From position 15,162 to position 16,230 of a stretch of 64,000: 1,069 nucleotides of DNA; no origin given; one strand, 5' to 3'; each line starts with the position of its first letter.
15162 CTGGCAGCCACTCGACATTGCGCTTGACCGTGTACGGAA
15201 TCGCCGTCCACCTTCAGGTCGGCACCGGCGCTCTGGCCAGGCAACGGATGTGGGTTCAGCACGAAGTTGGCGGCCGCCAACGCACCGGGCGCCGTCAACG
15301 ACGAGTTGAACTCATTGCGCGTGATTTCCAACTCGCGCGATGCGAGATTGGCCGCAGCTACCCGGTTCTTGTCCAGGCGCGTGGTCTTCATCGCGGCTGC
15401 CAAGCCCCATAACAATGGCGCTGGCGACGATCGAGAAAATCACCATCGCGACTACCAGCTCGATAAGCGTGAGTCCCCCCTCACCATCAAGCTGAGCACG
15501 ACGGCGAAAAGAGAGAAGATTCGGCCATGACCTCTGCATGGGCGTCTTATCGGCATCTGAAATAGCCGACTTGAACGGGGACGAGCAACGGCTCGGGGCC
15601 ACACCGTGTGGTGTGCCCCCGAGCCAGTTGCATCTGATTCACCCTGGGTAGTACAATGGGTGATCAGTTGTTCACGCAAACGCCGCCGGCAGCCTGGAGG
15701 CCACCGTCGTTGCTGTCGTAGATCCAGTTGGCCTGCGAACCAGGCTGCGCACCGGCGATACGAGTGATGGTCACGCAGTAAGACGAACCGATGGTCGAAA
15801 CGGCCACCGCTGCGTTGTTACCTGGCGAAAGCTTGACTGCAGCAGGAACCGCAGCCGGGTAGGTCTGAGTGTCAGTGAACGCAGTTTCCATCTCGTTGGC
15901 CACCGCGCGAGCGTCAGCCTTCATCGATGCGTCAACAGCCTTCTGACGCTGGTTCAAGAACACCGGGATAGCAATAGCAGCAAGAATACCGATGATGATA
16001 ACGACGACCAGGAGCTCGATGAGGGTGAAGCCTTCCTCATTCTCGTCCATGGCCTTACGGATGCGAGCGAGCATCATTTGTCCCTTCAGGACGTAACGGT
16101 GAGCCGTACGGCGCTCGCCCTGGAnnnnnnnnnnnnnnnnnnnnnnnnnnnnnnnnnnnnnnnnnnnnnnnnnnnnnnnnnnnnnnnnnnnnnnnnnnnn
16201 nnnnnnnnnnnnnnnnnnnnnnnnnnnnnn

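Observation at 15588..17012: Tandem duplicated pilA genes, each with its own leader and terminator hairpin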

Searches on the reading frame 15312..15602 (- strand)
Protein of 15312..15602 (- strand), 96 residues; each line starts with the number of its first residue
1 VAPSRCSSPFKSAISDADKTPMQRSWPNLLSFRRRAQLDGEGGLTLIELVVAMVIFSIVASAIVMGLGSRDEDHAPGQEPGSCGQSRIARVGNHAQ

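Call 7: search_protein_families(library=pfam, proteins=[window:15312-15602:-], max_evalue=0.01)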
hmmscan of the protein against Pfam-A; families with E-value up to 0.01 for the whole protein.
window:15312-15602:- (96 aa): 1 family
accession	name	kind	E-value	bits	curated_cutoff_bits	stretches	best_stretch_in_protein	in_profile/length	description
PF07963.17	N_methyl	-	2.5e-07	30.4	21.2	1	42-63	5-26/27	Prokaryotic N-terminal methylation motif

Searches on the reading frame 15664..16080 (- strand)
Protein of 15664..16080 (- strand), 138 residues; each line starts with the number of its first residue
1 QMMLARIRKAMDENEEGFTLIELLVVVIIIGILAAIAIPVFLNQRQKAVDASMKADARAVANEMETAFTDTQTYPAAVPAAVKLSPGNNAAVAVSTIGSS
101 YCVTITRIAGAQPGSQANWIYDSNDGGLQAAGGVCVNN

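Call 8: search_protein_families(library=pfam, proteins=[window:15664-16080:-], max_evalue=0.01)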
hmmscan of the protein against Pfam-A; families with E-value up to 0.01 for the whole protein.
window:15664-16080:- (138 aa): 1 family
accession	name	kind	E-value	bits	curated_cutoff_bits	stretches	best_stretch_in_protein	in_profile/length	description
PF07963.17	N_methyl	-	2.3e-07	30.5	21.2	1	15-38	4-27/27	Prokaryotic N-terminal methylation motif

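Call 9: find_homologous_proteins(query=window:15664-16080:-)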
Query window:15664-16080:- (138 aa): 7992 proteins with E <= 0.001 among 8000 candidates; the best 120 are listed.
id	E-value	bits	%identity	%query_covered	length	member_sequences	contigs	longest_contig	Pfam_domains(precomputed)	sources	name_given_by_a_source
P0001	3.8e-75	268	93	99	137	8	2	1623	PF07963.18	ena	-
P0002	4.5e-73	261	92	99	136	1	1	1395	PF07963.18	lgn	-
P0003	2.5e-71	256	90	99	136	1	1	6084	PF07963.18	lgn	-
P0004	1.1e-68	247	87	99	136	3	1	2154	PF07963.18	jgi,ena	-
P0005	3.5e-68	245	85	99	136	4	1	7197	PF07963.18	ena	-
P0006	1.7e-62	227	80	99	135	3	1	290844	PF07963.18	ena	-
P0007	2.6e-62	227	82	99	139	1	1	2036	PF07963.18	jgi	jgi:prepilin-type N-terminal cleavage/methylation domain-containing protein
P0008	1.1e-61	224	83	96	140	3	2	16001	PF07963.18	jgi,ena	jgi:prepilin-type N-terminal cleavage/methylation domain-containing protein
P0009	1.2e-61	224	80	99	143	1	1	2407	PF07963.18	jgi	jgi:prepilin-type N-terminal cleavage/methylation domain-containing protein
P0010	1.4e-61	224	81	99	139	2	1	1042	PF07963.18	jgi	-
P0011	5.1e-61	222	77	99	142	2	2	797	PF07963.18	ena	-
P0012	3.7e-59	216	77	96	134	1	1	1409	PF07963.18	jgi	jgi:prepilin-type N-terminal cleavage/methylation domain-containing protein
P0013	7.8e-59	215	79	94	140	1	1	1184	PF07963.18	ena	-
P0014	3.8e-55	203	76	94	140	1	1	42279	PF07963.18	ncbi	-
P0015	4.8e-53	197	77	93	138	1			PF07963.18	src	-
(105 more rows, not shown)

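Call 13: find_related_loci(query=A2, collection=genome_contigs, flank=3000)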
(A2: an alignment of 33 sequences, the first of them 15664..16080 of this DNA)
Query A2 (138 aa) in genome_contigs; peptide patterns used: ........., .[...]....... (x = any residue, [..] = any of these).
600 stretches matched a pattern (row limit reached: there are more); 326 encode a relative of the query (tblastn E <= 1e-3); the best 80 are kept; 80 distinct loci.
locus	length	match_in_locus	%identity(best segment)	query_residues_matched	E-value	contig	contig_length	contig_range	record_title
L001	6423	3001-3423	55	2-135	5e-38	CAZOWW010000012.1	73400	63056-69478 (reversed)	MAG TPA_asm: uncultured Kineosporiaceae bacterium isolate binchicken_co50_20 genome assembly, contig: NODE_333_length_73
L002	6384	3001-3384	46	3-130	2e-23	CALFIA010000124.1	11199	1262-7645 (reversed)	MAG TPA_asm: uncultured actinobacterium isolate SRR6231140_bin.56_CONCOCT_v1.1_MAG genome assembly, contig: ERZ650263.37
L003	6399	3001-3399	49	3-128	6e-23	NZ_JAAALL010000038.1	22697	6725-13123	Kineococcus vitellinus strain T13 NODE_38_length_22697_cov_11.572840, whole genome shotgun sequence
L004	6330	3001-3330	48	14-129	7e-21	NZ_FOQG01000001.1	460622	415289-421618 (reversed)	Nocardioides psychrotolerans strain CGMCC 1.11156, whole genome shotgun sequence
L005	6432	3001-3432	48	3-131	3e-20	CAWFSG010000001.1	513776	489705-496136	MAG: uncultured Actinomycetes bacterium isolate MFD00905.bin.1.81 genome assembly, contig: contig_13676, whole genome sh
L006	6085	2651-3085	42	3-132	4e-20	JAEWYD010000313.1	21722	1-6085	MAG: Actinomycetes bacterium isolate OH_SFB_160 k127_426468, whole genome shotgun sequence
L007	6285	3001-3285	48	2-95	8e-19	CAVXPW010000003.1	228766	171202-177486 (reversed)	MAG: uncultured Solirubrobacterales bacterium isolate MFD04580.bin.1.163 genome assembly, contig: contig_21802, whole ge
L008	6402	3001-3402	44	3-112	1e-18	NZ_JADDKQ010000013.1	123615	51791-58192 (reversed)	Actinotalea solisilvae strain KACC 19191 Scaffold7_1, whole genome shotgun sequence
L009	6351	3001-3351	39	4-113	3e-18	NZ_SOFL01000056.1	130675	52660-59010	Cryobacterium adonitolivorans strain RHLS22-1 C443, whole genome shotgun sequence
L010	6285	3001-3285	51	3-100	9e-19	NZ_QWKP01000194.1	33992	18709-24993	Cellulomonas rhizosphaerae strain NEAU-TCZ24 scf_194, whole genome shotgun sequence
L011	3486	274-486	61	13-83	2e-18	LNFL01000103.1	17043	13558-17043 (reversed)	MAG: Actinobacteria bacterium Ga0077560 Ga0077560_1089.1, whole genome shotgun sequence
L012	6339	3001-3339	44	3-106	2e-18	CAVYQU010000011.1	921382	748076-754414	MAG: uncultured Solirubrobacterales bacterium isolate MFD04428.bin.1.177 genome assembly, contig: contig_18582, whole ge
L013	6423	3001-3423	35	3-129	1e-17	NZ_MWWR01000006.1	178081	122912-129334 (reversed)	Pseudoscardovia radai strain DSM 24742 Contig_6, whole genome shotgun sequence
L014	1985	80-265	58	13-74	2e-17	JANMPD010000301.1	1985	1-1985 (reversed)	MAG: Chloroflexota bacterium isolate OTE_51_metabat_66 OTE_51_k141_3203407, whole genome shotgun sequence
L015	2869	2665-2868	75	3-70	2e-17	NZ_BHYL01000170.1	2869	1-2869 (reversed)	Cellulomonas algicola strain TKZ-21 sequence170, whole genome shotgun sequence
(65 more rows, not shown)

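Call 15: find_encoding_contigs(protein=window:15664-16077:-, flank=5000, max_places=6)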
Protein window:15664-16077:- (137 aa): no gene with exactly this product is on record in the collection.

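Call 16: find_encoding_contigs(protein=P0006, flank=6000, max_places=3)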
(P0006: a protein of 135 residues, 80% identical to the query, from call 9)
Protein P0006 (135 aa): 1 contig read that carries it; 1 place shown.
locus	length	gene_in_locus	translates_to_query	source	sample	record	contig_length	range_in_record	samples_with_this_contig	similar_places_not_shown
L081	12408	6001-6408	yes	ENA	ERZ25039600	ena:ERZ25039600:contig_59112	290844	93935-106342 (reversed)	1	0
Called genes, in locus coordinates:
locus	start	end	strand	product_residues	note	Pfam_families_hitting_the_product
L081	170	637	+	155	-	PF03029:ATP_bind_1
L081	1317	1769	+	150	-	PF05157:MshEN, PF00437:T2SSE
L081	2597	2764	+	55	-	-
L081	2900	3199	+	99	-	-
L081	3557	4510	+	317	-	PF00437:T2SSE, PF13401:AAA_22 (faint)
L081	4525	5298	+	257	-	PF00482:T2SSF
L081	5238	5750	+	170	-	PF00482:T2SSF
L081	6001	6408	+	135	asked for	PF07963:N_methyl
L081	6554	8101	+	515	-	PF07963:N_methyl (faint)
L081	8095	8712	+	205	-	PF07963:N_methyl (weak)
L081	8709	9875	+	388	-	PF23981:DUF7305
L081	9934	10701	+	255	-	PF06750:A24_N_bact, PF01478:Peptidase_A24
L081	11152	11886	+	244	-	PF11104:PilM_2, PF14450:FtsA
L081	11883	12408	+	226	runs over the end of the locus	PF05137:PilN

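Call 17: find_encoding_contigs(protein=P0005, flank=6000, max_places=3)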
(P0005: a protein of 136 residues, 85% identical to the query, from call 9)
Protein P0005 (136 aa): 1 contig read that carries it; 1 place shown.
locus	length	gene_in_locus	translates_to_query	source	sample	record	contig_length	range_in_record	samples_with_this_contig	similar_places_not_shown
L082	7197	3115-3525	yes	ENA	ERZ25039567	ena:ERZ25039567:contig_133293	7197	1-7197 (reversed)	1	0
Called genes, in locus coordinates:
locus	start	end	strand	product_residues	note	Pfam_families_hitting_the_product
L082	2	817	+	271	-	?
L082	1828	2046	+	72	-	PF00482:T2SSF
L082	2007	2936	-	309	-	-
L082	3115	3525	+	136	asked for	PF07963:N_methyl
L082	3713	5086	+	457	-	-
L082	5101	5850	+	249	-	PF07963:N_methyl (weak)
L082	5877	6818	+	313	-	-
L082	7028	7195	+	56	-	?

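Call 18: find_encoding_contigs(protein=P0003, flank=6000, max_places=3)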
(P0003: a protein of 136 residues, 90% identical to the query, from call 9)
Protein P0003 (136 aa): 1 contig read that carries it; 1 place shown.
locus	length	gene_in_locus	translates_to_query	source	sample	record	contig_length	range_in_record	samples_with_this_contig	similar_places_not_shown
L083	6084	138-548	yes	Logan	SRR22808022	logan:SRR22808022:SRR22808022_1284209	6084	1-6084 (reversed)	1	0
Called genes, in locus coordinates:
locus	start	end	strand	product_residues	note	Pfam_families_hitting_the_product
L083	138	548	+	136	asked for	PF07963:N_methyl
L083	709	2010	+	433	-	PF07963:N_methyl (weak)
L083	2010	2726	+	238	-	-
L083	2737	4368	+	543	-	-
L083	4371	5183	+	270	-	PF06750:A24_N_bact, PF01478:Peptidase_A24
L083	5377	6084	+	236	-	?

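Call 24: find_related_loci(query=window:15664-16077:-, collection=metagenome_contigs, flank=3000)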
Query window:15664-16077:- (137 aa) in metagenome_contigs; peptide patterns used: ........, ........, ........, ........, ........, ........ (x = any residue, [..] = any of these).
600 stretches matched a pattern (row limit reached: there are more); 479 encode a relative of the query (tblastn E <= 1e-3); the best 80 are kept; 80 distinct loci.
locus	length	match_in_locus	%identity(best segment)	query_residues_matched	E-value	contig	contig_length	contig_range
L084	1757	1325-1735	94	1-137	1e-80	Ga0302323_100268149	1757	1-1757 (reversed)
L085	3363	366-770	81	2-137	7e-65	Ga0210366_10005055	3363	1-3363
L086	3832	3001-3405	81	2-137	8e-65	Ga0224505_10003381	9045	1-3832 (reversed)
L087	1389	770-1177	70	1-133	3e-44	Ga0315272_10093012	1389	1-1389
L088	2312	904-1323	64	1-131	6e-39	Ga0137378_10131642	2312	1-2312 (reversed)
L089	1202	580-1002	55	1-134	1e-39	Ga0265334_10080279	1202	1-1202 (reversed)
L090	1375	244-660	64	1-131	6e-39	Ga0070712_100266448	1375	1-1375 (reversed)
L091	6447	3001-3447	61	1-133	1e-37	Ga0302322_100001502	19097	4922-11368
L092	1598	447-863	65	2-133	2e-37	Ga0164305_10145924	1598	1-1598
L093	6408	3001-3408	57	2-132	7e-37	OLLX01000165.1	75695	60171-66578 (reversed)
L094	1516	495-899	59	2-128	3e-37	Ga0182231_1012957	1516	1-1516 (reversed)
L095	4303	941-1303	54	7-128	1e-34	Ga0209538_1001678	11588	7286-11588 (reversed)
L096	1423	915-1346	55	2-130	1e-34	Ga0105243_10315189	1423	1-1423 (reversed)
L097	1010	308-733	62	2-133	2e-35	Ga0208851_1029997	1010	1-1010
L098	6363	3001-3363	54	7-128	2e-34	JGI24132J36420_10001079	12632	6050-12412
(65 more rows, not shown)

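Call 70: find_encoding_contigs(protein=P0001, flank=3000, max_places=4)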
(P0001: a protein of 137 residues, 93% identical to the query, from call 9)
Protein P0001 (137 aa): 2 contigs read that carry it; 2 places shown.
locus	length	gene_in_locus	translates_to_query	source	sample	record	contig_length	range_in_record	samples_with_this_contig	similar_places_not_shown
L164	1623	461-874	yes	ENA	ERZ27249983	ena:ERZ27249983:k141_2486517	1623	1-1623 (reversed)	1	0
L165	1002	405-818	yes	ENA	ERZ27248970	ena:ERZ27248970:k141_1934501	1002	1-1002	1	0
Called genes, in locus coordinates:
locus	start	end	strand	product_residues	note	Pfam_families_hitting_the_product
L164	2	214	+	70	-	?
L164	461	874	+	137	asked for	PF07963:N_methyl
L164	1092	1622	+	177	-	?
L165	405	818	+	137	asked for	PF07963:N_methyl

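Call 83: predict_structure(alignment_id=A7)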
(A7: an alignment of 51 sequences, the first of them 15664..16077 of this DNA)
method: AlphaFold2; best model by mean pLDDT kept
length: 137 residues; sequences in the alignment: 51
mean_pLDDT: 82.6   pTM: 0.65
mean pLDDT of the five models: 82.6, 81.1, 80.6, 78.3, 75.9
residues with pLDDT >= 90: 34; 70-90: 83; 50-70: 19; < 50: 1
segments of 3 or more residues with pLDDT < 50: none
pLDDT, mean of each block of 10 residues (from residue 1): 55 63 88 86 87 91 89 87 90 85 89 83 87 73
secondary structure, 60 per line:
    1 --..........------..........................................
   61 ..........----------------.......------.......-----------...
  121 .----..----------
elements in order: H3-12 H19-70 E87-93 E100-106 E118-121

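Call 85: fold_search(model_id=the predicted structure, library=pdb)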
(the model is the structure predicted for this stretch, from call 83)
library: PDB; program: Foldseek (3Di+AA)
matches with E <= 10: 155; with E <= 0.001: 0
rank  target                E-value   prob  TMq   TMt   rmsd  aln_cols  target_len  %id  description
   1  4d40_A                2.0e-02  0.99  0.36  0.50   4.3        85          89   13  High-Resolution Structure of a Type IV Pilin from Shewanella oneidensis (released 2015-04-29)
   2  4bhr_B                3.3e-02  0.99  0.42  0.62   4.5        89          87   20  Structure of the TTHA1221 type IV pilin protein from Thermus thermophilus (released 2013-11-20)
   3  5v23                  1.9e-01  0.87  0.45  0.60   5.6        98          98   14  SeMet crystal structure of the Neisseria meningitidis non-core minor pilin PilV in the orthorhombic form (released 2018-02-07)
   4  1oqw_A                3.2e-01  0.89  0.57  0.55   5.8       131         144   27  Full-Length PAK Pilin from Pseudomonas aeruginosa (released 2003-06-03)
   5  3o2u_A                5.4e-01  0.18  0.25  0.19  16.6       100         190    9  S. cerevisiae Ubc12 (released 2010-09-15)
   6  5cfv_A                8.4e-01  0.72  0.49  0.16   3.4       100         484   18  Fusion of Maltose-binding Protein and PilA from Acinetobacter nosocomialis M2 (released 2016-07-13)
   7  4ebg_A                9.6e-01  0.08  0.20  0.24  13.7        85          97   14  Crystal structure of a DUF4467 family protein (SAV0303) from Staphylococcus aureus subsp. aureus Mu50 at 1.35 A resolu (released 2012-05-23)
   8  7zb1_B                1.0e+00  0.12  0.19  0.05   4.6        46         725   15  S580A with 18mer (released 2022-07-06)
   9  6can_A                1.2e+00  0.30  0.21  0.05   2.0        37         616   22  Prolyl oligopeptidase mutant S477C from Pyrococcus furiosus (released 2019-02-06)
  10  5d9b                  1.2e+00  0.21  0.24  0.12   4.4        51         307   12  Luciferin-regenerating enzyme solved by SIRAS using XFEL (refined against native data) (released 2015-09-23)
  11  2opd_A                1.5e+00  0.60  0.48  0.53   3.0        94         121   11  Structure of the Neisseria meningitidis minor Type IV pilin, PilX (released 2007-10-23)
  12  5uzw_D                1.5e+00  0.25  0.21  0.04   2.2        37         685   16  PCY1 G696Insertion Variant in Complex with Follower Peptide and the Covalent Inhibitor ZPP (released 2017-05-31)
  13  5d9d                  1.5e+00  0.18  0.24  0.12   4.3        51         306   12  Luciferin-regenerating enzyme solved by SAD using synchrotron radiation at room temperature (released 2015-09-23)
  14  5o3w_B                1.6e+00  0.23  0.21  0.04   2.3        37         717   16  Structural characterization of the fast and promiscuous macrocyclase from plant - PCY1-S562A bound to Presegetalin A1 (released 2018-02-07)
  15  4ebg_B                1.6e+00  0.06  0.20  0.24  13.7        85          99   14  Crystal structure of a DUF4467 family protein (SAV0303) from Staphylococcus aureus subsp. aureus Mu50 at 1.35 A resolu (released 2012-05-23)
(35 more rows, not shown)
